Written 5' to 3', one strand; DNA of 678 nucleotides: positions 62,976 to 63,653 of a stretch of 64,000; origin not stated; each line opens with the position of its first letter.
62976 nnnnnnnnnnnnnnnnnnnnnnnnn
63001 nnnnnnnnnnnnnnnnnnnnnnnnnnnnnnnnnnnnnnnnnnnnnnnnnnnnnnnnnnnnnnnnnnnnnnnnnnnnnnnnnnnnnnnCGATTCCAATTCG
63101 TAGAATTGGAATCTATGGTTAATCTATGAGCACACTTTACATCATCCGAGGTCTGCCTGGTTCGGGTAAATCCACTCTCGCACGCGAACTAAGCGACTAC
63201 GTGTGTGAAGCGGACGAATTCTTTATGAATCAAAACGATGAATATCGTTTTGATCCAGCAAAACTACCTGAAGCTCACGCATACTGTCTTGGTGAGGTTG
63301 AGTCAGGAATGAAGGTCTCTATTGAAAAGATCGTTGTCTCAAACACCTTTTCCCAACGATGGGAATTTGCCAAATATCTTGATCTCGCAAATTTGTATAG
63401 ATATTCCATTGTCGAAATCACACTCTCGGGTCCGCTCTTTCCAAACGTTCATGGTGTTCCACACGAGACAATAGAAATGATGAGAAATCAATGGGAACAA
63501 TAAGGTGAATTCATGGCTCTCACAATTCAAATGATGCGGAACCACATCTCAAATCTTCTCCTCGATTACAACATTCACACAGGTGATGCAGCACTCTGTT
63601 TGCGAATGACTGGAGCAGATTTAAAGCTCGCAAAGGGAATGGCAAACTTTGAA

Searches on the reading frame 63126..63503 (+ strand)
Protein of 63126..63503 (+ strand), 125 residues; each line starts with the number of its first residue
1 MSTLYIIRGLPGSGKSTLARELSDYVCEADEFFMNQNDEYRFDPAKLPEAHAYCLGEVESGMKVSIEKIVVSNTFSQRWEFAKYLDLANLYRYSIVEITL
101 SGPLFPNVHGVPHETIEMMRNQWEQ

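Call 23: search_protein_families(library=pfam, proteins=[window:63126-63503:+], max_evalue=0.01)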
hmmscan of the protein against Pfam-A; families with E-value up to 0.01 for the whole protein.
window:63126-63503:+ (125 aa): 7 families
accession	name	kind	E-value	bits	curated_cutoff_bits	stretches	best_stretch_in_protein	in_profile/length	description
PF13671.12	AAA_33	-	3e-08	34.5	27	1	4-96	1-100/143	AAA domain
PF13238.12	AAA_18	-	0.00018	22.4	29.4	1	6-58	2-59/128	AAA domain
PF24883.2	NPHP3_N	-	0.0006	20.5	24.8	1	2-77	22-101/164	Nephrocystin 3, N-terminal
PF08433.16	KTI12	-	0.0012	18.9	22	1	4-30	3-29/271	Chromatin associated protein KTI12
PF20720.3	nSTAND3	-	0.0031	17.7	27.2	1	5-29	20-44/155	Novel STAND NTPase 3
PF13191.12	AAA_16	-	0.0052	17.7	32.6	1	5-32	27-54/167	AAA ATPase domain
PF07728.20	AAA_5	-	0.0082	16.6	22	0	6-38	3-34/139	AAA domain (dynein-related subfamily)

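Call 24: search_protein_families(library=phrogs, proteins=[window:63126-63503:+], max_evalue=0.01)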
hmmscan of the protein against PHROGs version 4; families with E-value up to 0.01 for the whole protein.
window:63126-63503:+ (125 aa): 6 families
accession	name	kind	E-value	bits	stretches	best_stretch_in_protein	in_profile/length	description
phrog_2071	-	other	1.7e-33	117.6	1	1-124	15-142/282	ATPase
phrog_8238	-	DNA, RNA and nucleotide metabolism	2.6e-08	33.4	1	1-103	1-111/737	RNA ligase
phrog_505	-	other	3.5e-05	24.4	1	1-89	1-98/295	polynucleotide kinase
phrog_800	-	head and packaging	0.00015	21.5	1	3-61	33-88/511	terminase small subunit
phrog_10255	-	other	0.00036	21.3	1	5-25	4-24/230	kinase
phrog_6931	-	unknown function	0.0022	18.3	1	2-35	185-218/343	-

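Call 85: find_encoding_contigs(protein=window:63126-63503:+, flank=10000, max_places=3)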
Protein window:63126-63503:+ (125 aa): 2 contigs read that carry it; 2 places shown.
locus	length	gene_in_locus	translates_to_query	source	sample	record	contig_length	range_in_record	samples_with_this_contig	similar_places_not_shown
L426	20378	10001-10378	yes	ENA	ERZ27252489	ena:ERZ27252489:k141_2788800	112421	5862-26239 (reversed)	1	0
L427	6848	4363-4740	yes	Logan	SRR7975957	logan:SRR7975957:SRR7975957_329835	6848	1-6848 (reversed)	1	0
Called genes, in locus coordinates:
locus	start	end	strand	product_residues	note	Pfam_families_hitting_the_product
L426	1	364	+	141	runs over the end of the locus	-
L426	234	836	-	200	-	-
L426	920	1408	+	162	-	-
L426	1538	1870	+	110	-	-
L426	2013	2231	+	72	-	-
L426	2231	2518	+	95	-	-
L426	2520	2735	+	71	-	-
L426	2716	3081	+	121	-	-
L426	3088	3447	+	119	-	-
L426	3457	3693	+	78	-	-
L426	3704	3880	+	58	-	-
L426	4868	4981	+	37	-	-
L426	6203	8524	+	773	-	PF09250:Prim-Pol (weak), PF05272:VapE-like_dom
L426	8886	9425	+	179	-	-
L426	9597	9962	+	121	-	-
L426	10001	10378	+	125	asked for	PF13671:AAA_33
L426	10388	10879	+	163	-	-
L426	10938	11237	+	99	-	-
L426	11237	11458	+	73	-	-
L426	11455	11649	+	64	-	-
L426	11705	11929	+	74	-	-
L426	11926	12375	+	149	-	-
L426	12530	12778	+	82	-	-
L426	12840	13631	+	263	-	-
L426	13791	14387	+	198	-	-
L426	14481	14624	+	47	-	-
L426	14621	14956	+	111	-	-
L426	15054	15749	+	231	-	-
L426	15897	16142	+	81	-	-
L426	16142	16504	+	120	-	-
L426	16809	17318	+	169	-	-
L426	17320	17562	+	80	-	-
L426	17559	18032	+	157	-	-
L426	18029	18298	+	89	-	-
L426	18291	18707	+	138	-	-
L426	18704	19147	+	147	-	-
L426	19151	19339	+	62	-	-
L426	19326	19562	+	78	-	-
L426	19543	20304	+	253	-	PF09250:Prim-Pol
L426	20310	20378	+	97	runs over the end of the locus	-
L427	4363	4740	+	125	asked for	PF13671:AAA_33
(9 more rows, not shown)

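Call 108: find_homologous_proteins(query=L426:19543-20304:+, max_evalue=0.00001)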
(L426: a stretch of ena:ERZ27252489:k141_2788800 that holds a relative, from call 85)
Query L426:19543-20304:+ (253 aa): 6 proteins with E <= 0.00001 among 440 candidates.
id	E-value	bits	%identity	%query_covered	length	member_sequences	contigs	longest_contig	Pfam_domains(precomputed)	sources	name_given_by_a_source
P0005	1.0e-174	598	100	100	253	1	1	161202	PF09250.17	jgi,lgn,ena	-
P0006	6.2e-124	431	71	99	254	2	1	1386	PF09250.17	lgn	-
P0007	2.3e-109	383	66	100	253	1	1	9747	PF09250.17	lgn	-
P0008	1.2e-97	345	62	100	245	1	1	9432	PF09250.17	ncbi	-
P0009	1.3e-73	266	51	96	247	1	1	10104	PF09250.17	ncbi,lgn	-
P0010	2.0e-57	213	48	87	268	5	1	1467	PF09250.17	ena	-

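Call 109: find_encoding_contigs(protein=P0005, flank=10000, max_places=4)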
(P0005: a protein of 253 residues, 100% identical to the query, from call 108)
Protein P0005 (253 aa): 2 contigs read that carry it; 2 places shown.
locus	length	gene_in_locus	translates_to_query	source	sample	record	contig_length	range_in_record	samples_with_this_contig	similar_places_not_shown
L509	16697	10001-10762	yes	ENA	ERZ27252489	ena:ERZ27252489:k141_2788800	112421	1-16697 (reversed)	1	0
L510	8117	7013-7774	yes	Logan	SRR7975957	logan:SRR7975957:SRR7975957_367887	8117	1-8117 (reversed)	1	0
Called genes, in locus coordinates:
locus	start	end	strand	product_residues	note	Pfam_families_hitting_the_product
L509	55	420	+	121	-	-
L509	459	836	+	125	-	PF13671:AAA_33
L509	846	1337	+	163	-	-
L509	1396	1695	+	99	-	-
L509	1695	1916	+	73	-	-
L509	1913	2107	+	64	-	-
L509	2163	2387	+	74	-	-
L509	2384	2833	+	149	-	-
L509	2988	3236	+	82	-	-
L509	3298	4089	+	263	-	-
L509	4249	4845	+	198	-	-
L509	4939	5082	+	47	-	-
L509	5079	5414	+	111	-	-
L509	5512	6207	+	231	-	-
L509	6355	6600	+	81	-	-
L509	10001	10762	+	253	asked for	PF09250:Prim-Pol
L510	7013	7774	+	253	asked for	PF09250:Prim-Pol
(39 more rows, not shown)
